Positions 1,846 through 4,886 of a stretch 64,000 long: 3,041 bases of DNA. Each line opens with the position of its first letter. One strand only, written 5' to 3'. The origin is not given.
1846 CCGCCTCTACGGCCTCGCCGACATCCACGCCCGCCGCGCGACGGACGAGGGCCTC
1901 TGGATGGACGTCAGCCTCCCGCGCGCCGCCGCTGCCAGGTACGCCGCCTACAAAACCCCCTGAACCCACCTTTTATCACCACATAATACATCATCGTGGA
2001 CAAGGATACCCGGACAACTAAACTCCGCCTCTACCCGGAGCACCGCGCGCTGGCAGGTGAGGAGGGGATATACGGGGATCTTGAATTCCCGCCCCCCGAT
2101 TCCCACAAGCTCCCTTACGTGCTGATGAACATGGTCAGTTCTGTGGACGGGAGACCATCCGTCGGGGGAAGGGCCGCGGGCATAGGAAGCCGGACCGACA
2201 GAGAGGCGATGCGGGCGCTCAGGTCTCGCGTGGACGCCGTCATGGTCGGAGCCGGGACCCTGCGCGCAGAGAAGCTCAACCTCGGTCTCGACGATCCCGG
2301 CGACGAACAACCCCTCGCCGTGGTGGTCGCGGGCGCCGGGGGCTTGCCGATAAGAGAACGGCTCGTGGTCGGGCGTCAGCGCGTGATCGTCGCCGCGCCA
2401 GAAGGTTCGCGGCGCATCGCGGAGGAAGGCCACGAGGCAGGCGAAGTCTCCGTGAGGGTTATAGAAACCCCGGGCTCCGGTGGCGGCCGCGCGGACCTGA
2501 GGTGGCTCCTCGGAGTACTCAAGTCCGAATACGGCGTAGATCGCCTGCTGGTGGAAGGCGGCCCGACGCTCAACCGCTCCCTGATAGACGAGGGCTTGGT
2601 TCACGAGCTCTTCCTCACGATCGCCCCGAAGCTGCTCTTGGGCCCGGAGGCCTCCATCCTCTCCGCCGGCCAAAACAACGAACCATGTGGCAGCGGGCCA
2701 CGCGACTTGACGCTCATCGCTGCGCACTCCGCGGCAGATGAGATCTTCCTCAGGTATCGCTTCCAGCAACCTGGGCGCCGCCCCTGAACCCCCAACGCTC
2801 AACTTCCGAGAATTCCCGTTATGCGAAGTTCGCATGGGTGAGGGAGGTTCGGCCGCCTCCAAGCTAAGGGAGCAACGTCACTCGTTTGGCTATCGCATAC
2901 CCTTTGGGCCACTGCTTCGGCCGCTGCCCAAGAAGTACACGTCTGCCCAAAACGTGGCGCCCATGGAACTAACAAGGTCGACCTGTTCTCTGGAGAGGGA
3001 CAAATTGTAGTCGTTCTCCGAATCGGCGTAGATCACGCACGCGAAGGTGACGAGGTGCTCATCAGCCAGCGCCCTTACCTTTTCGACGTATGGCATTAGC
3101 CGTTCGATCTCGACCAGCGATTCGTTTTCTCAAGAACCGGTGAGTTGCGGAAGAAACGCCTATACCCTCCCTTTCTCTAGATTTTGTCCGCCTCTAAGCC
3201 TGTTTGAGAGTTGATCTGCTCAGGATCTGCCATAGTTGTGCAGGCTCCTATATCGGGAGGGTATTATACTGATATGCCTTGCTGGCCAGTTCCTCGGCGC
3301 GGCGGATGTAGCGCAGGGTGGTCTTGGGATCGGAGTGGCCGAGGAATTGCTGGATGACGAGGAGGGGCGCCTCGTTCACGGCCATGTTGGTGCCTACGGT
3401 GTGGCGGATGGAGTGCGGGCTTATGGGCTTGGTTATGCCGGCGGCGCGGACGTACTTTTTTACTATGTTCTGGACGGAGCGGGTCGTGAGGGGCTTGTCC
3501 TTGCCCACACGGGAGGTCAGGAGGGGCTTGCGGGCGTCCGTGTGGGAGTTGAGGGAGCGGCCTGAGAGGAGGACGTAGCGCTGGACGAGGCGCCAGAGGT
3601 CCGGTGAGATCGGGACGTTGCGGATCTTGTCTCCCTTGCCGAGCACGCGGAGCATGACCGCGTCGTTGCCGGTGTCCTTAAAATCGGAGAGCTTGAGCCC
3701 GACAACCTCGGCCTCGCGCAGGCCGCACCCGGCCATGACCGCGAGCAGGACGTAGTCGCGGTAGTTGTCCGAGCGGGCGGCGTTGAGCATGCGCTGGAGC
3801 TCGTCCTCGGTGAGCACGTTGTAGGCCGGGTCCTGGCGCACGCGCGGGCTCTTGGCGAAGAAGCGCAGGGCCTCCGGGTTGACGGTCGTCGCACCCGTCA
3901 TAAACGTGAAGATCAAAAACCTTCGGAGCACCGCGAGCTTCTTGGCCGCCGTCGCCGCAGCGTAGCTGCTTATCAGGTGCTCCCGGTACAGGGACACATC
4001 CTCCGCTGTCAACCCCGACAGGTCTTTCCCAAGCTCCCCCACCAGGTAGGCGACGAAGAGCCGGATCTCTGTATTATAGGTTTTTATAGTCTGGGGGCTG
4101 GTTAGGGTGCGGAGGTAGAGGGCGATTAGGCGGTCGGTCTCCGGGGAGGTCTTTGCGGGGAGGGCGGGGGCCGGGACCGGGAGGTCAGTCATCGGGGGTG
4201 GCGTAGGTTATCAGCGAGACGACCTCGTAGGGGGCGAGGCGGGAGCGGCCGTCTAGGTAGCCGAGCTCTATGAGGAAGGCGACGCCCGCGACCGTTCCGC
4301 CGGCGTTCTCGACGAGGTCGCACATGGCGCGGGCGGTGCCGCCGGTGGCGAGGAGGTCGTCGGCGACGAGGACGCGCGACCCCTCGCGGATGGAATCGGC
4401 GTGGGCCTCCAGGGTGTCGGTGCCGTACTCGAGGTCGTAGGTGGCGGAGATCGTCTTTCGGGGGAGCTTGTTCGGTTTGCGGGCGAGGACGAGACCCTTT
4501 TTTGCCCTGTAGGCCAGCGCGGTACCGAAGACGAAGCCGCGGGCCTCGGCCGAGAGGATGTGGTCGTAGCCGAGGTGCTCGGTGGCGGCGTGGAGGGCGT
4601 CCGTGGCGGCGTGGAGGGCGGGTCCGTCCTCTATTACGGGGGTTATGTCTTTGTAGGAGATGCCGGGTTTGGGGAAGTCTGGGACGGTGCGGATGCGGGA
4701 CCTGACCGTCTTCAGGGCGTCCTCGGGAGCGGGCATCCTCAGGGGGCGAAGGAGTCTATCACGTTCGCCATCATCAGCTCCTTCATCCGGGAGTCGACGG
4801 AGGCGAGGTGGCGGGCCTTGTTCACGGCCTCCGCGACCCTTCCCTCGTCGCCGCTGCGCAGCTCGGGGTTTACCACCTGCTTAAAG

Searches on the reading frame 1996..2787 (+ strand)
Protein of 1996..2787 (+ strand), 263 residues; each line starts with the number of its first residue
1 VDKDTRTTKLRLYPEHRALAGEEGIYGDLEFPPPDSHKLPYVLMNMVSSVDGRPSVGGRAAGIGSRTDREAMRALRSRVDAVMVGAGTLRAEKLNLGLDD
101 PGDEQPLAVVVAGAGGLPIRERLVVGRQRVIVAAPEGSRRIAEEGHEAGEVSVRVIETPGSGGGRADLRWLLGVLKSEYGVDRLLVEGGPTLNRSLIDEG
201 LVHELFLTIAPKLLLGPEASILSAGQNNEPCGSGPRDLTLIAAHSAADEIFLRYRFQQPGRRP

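Call 6: search_protein_families(library=pfam, proteins=[window:1996-2787:+], max_evalue=1)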
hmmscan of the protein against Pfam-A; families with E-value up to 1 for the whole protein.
window:1996-2787:+ (263 aa): 1 family
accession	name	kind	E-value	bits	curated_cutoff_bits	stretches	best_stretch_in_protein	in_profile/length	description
PF01872.23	RibD_C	-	7.6e-26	91.6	24.1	1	40-225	1-175/197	RibD C-terminal domain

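Call 9: search_protein_families(library=ncbifam, proteins=[window:1996-2787:+], max_evalue=0.1)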
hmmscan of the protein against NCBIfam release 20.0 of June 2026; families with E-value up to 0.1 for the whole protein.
window:1996-2787:+ (263 aa): 7 families
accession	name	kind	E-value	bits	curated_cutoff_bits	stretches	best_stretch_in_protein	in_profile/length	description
TIGR01508.1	rib_reduct_arch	equivalog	1e-27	96.7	186.45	1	40-226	1-182/210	2,5-diamino-6-(ribosylamino)-4(3H)-pyrimidinone 5'-phosphate reductase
TIGR00227.1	ribD_Cterm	domain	1.4e-26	93.4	150.15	1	39-221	2-182/216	riboflavin-specific deaminase C-terminal domain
NF010663.0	PRK14059.1-1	equivalog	1.4e-24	86.8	184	1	40-257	28-252/253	pyrimidine reductase family protein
NF010664.0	PRK14059.1-2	equivalog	2.4e-21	76.5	226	2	31-93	28-90/257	pyrimidine reductase family protein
NF010665.0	PRK14059.1-4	equivalog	1.2e-17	64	274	2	154-221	163-229/260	pyrimidine reductase family protein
TIGR00326.1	eubact_ribD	equivalog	2.1e-14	53.5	156.35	1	36-229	137-320/343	bifunctional diaminohydroxyphosphoribosylaminopyrimidine deaminase/5-amino-6-(5-phosphoribosylamino)uracil reductase RibD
NF008052.0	PRK10786.1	equivalog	6.4e-11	41.5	500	1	39-222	146-333/367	bifunctional diaminohydroxyphosphoribosylaminopyrimidine deaminase/5-amino-6-(5-phosphoribosylamino)uracil reductase RibD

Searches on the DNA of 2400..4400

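Call 72: search_rna_families(source=window, start=2400, end=4400, threshold=evalue, max_evalue=1)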
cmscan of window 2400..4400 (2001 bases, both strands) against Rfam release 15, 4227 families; matches with E-value up to 1: 0.
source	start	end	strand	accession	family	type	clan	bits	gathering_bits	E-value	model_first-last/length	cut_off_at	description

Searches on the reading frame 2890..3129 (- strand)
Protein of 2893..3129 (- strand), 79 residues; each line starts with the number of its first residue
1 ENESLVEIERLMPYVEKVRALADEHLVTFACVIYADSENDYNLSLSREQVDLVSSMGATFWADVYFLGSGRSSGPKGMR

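Call 6: search_protein_families(library=pfam, proteins=[window:2890-3096:-], max_evalue=1)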
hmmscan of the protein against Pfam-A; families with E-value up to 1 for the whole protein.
window:2890-3096:- (68 aa): 1 family
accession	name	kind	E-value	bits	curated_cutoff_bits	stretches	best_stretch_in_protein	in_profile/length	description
PF14106.11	DUF4279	-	0.011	16.4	25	1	3-50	66-115/116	Domain of unknown function (DUF4279)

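Call 9: search_protein_families(library=ncbifam, proteins=[window:2890-3096:-], max_evalue=0.1)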
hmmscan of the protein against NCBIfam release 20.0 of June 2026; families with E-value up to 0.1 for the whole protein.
window:2890-3096:- (68 aa): 0 families

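Call 25: find_homologous_proteins(query=window:2893-3129:-, max_evalue=0.01)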
Query seq(79 aa) (79 aa): 5 proteins with E <= 0.01 among 6 candidates.
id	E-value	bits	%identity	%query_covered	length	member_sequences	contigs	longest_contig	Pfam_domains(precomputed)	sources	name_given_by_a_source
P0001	2.8e-35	137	97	86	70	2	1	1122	PF14106.13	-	-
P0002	4.8e-18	82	60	86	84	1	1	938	PF14106.13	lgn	-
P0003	2.5e-17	80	66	75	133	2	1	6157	PF14106.13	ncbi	-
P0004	2.6e-17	80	67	77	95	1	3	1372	PF14106.13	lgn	-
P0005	1.3e-16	78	66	76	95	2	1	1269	PF14106.13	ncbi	-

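Call 28: list_cluster_members(proteins=[P0003, P0005, P0001])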
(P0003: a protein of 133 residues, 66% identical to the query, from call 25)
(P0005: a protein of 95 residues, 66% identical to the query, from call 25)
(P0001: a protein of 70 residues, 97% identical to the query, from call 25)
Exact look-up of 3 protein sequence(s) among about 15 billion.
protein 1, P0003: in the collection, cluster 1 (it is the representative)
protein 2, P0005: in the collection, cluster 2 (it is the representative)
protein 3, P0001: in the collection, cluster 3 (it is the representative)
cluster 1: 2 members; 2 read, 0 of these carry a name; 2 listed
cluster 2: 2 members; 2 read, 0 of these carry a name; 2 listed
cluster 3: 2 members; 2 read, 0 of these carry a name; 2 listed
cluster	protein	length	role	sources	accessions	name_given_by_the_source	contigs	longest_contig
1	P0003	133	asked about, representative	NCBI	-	-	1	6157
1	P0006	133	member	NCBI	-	-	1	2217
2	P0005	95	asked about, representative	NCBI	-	-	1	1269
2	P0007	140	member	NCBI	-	-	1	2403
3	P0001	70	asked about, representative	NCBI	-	-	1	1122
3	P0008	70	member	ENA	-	-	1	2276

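Call 29: find_encoding_contigs(protein=P0003, flank=5000)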
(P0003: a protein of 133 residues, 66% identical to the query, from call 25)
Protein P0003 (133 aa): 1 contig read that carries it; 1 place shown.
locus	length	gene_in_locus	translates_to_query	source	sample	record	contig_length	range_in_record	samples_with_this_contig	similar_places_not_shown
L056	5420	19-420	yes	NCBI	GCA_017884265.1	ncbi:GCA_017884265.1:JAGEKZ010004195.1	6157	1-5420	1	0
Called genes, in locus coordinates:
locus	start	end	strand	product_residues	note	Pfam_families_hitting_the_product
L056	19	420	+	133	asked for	PF14106:DUF4279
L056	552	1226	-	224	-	PF01872:RibD_C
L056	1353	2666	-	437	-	PF13167:GTP-bdg_N, PF16360:GTP-bdg_M, PF01926:MMR_HSR1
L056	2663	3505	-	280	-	PF01715:IPPT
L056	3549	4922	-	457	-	PF00919:UPF0004, PF04055:Radical_SAM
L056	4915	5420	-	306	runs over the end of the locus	PF02518:HATPase_c (weak), PF13589:HATPase_c_3 (weak)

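Call 30: find_encoding_contigs(protein=P0001, flank=3000)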
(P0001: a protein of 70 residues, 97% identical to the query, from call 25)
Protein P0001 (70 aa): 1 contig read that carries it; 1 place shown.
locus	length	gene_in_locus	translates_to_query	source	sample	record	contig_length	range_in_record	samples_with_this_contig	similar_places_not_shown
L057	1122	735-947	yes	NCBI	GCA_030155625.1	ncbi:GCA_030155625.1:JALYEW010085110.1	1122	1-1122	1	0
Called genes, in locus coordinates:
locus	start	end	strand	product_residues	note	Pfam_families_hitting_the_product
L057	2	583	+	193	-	?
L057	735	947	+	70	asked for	PF14106:DUF4279 (weak)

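Call 31: find_encoding_contigs(protein=P0007, flank=3000)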
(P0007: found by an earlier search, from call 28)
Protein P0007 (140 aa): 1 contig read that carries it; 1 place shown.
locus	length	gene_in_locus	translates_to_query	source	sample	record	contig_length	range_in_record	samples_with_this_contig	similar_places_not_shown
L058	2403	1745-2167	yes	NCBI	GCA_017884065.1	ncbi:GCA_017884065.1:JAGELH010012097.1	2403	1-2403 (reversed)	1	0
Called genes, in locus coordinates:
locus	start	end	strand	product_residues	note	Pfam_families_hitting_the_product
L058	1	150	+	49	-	?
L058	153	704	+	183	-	PF00156:Pribosyltran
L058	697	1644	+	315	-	PF02899:Phage_int_SAM_1 (weak), PF00589:Phage_integrase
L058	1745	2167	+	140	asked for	PF14106:DUF4279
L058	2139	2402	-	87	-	?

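Call 32: find_encoding_contigs(protein=P0006, flank=3000)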
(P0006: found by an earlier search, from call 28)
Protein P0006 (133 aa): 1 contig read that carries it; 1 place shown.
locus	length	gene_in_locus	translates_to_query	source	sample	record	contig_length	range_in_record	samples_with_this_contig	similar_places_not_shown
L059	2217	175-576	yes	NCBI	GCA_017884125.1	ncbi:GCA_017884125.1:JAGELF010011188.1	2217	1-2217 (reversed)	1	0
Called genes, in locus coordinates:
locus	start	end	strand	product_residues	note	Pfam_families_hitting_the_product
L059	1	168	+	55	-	?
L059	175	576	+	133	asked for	PF14106:DUF4279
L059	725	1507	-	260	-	PF01872:RibD_C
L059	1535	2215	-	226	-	?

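Call 33: find_encoding_contigs(protein=P0004, flank=3000)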
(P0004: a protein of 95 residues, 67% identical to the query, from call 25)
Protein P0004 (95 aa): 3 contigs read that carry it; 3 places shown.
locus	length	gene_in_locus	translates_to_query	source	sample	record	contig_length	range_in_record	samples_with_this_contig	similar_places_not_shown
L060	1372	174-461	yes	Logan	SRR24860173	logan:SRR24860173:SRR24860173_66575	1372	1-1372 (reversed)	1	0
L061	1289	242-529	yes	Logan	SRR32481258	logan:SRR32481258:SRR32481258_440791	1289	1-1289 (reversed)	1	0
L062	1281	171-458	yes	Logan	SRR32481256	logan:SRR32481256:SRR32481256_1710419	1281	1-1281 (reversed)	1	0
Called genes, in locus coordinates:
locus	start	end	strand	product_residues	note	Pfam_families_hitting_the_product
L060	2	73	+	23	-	?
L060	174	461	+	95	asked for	PF14106:DUF4279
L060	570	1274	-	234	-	PF01872:RibD_C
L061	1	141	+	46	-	?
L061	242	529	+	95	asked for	PF14106:DUF4279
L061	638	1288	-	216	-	?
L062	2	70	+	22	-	?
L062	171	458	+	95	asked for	PF14106:DUF4279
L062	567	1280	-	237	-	?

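Call 47: search_protein_families(library=pfam, proteins=[P0003], max_evalue=0.01)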
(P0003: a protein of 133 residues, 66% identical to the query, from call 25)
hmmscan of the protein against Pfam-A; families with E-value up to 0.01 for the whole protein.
P0003 (133 aa): 1 family
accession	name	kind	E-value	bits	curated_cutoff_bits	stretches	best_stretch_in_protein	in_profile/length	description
PF14106.11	DUF4279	-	1e-12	48.8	25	1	29-122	24-114/116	Domain of unknown function (DUF4279)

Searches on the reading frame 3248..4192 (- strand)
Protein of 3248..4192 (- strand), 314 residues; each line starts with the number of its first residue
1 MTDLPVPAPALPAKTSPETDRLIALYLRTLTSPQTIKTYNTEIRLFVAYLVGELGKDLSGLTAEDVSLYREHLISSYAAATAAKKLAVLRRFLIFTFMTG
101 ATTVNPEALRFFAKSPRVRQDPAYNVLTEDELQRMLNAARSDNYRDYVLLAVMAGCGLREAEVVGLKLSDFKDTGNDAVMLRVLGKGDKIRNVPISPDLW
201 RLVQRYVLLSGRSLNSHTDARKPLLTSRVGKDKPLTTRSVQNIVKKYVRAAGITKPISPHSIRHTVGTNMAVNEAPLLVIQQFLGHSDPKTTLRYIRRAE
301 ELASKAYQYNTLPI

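Call 6: search_protein_families(library=pfam, proteins=[window:3248-4192:-], max_evalue=1)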
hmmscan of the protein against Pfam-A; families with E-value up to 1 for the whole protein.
window:3248-4192:- (314 aa): 6 families
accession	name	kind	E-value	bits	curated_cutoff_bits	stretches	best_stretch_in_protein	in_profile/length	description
PF00589.27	Phage_integrase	-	5.5e-34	117.9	27.1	1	126-299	2-169/172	Phage integrase family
PF02899.23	Phage_int_SAM_1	-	3.2e-08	34.1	22.3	1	28-95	11-78/83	Phage integrase, N-terminal SAM-like domain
PF13495.12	Phage_int_SAM_4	-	0.0011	19.8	27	1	32-92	15-74/85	Phage integrase, N-terminal SAM-like domain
PF11917.13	DUF3435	-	0.0011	18.4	25.8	1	228-296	166-235/418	Protein of unknown function (DUF3435)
PF16795.10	Phage_integr_3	-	0.029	14.7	27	0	235-308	90-156/161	Archaeal phage integrase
PF10549.14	ORF11CD3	-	0.13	12.9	25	1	209-231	22-44/54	ORF11CD3 domain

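Call 9: search_protein_families(library=ncbifam, proteins=[window:3248-4192:-], max_evalue=0.1)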
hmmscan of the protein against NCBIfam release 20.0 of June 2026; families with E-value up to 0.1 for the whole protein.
window:3248-4192:- (314 aa): 12 families
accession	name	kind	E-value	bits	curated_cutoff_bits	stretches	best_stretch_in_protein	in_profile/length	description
TIGR02224.1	recomb_XerC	equivalog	4.6e-44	151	335.15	1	29-308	11-287/295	tyrosine recombinase XerC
TIGR02225.1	recomb_XerD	equivalog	2.6e-43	148.4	329.6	1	29-297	11-273/290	site-specific tyrosine recombinase XerD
NF040815.2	recomb_XerA_Arch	equivalog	6.1e-42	144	220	1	31-307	12-263/263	site-specific tyrosine recombinase/integron integrase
NF001399.0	PRK00283.1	subfamily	6.8e-39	133.9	279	1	26-302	17-287/300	tyrosine recombinase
NF003462.0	PRK05084.1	equivalog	6.4e-25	87.6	267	1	136-306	187-352/360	tyrosine recombinase XerS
TIGR02249.1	integrase_gron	subfamily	5.4e-23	81.8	265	2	32-207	15-177/315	integron integrase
NF002331.0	PRK01287.1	subfamily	1.1e-21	77.2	371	1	68-297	86-311/365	site-specific tyrosine recombinase XerC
NF007370.0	PRK09870.1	subfamily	1.1e-11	44.8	221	1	124-296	10-177/200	tyrosine-type DNA invertase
NF007371.0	PRK09871.1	subfamily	2.1e-11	43.7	222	1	126-297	6-173/198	tyrosine-type DNA invertase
NF011946.0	PRK15417.1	equivalog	3e-11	43.1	435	1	227-297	244-314/337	integron integrase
NF041502.1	integrase_1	equivalog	9.1e-08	31.3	350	1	252-304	314-366/484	site-specific integrase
NF040693.1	recomb_GmtY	equivalog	1.8e-05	24.2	340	1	246-300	376-434/441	gamma-mobile-trio recombinase GmtY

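Call 69: find_related_loci(query=window:3251-4192:-, collection=genome_contigs, flank=4000)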
Query window:3251-4192:- (314 aa) in genome_contigs; peptide patterns used: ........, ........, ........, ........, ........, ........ (x = any residue, [..] = any of these).
438 stretches matched a pattern; 119 encode a relative of the query (tblastn E <= 1e-3); the best 80 are kept; 78 distinct loci.
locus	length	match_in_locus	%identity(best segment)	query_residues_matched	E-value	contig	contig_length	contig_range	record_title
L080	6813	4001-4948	91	1-314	0e+0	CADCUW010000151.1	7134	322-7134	MAG: uncultured Rubrobacteraceae bacterium isolate AVDCRST_MAG01 genome assembly, contig: NODE1513, whole genome shotgun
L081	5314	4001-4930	94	5-314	0e+0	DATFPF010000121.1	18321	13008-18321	MAG TPA_asm: Rubrobacter sp. isolate SMAG_U9296 k141_1087864, whole genome shotgun sequence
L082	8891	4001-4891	92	18-314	1e-180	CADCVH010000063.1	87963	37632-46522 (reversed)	MAG: uncultured Rubrobacteraceae bacterium isolate AVDCRST_MAG02 genome assembly, contig: NODE34, whole genome shotgun s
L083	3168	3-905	89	14-314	0e+0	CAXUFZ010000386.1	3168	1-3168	MAG TPA_asm: uncultured Rubrobacteraceae bacterium isolate public_SRR14722327_metawrap_bin.1 genome assembly, contig: pu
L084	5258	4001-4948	81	2-314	2e-175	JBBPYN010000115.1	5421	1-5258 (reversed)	MAG: Rubrobacterales bacterium isolate bin.174 bin.174_S1Ck141_870259_length_5421_cov_20.4006, whole genome shotgun sequ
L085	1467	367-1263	83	16-314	0e+0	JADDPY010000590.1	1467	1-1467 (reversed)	MAG: Rubrobacter sp. isolate LB3_11 AB19_LB3_29265_length_1844_cov_20, whole genome shotgun sequence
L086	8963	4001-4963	81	1-314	1e-168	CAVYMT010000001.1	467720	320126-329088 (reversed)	MAG: uncultured Rubrobacteraceae bacterium isolate MFD05747.bin.2.105 genome assembly, contig: contig_1237, whole genome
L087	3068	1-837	93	36-314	1e-177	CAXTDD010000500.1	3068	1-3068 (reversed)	MAG TPA_asm: uncultured Rubrobacteraceae bacterium isolate public_SRR14722308_metawrap_bin.1 genome assembly, contig: pu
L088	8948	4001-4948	78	2-314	1e-167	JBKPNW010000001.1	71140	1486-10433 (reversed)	MAG: Actinomycetota bacterium isolate GS_HAYS_MAG_00030 GS_HAYS_000000688521, whole genome shotgun sequence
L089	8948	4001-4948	80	2-314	2e-166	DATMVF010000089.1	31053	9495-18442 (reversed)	MAG TPA_asm: Rubrobacter sp. isolate SMAG_U13061 k141_606224, whole genome shotgun sequence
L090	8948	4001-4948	79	2-314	5e-166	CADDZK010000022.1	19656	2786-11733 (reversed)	Actinobacteria bacterium isolate 28 genome assembly, contig: NODE_1813_length_19656_cov_4.985662, whole genome shotgun s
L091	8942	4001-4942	80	2-314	4e-165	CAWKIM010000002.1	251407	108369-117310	MAG: uncultured Rubrobacteraceae bacterium isolate MFD02840.bin.1.199 genome assembly, contig: contig_102056, whole geno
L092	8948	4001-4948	79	2-314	5e-165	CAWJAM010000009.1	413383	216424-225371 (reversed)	MAG: uncultured Rubrobacteraceae bacterium isolate MFD04850.bin.2.111 genome assembly, contig: contig_35215, whole genom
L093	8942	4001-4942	77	2-314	5e-165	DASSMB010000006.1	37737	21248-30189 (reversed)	MAG TPA_asm: Rubrobacteraceae bacterium isolate SMAG_U1187 k141_634630, whole genome shotgun sequence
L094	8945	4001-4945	80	1-314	3e-164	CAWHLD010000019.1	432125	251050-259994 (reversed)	MAG: uncultured Rubrobacteraceae bacterium isolate MFD02840.bin.1.166 genome assembly, contig: contig_8309, whole genome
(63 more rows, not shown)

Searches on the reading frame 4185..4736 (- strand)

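Call 6: search_protein_families(library=pfam, proteins=[window:4185-4736:-], max_evalue=1)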
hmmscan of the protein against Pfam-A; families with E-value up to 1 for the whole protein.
window:4185-4736:- (183 aa): 2 families
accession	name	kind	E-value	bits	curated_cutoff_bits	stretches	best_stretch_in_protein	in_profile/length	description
PF00156.33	Pribosyltran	-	2.1e-13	50.3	26.3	1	55-157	23-125/158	Phosphoribosyl transferase domain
PF14681.12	UPRTase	-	0.012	15.5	27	1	118-158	119-159/206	Uracil phosphoribosyltransferase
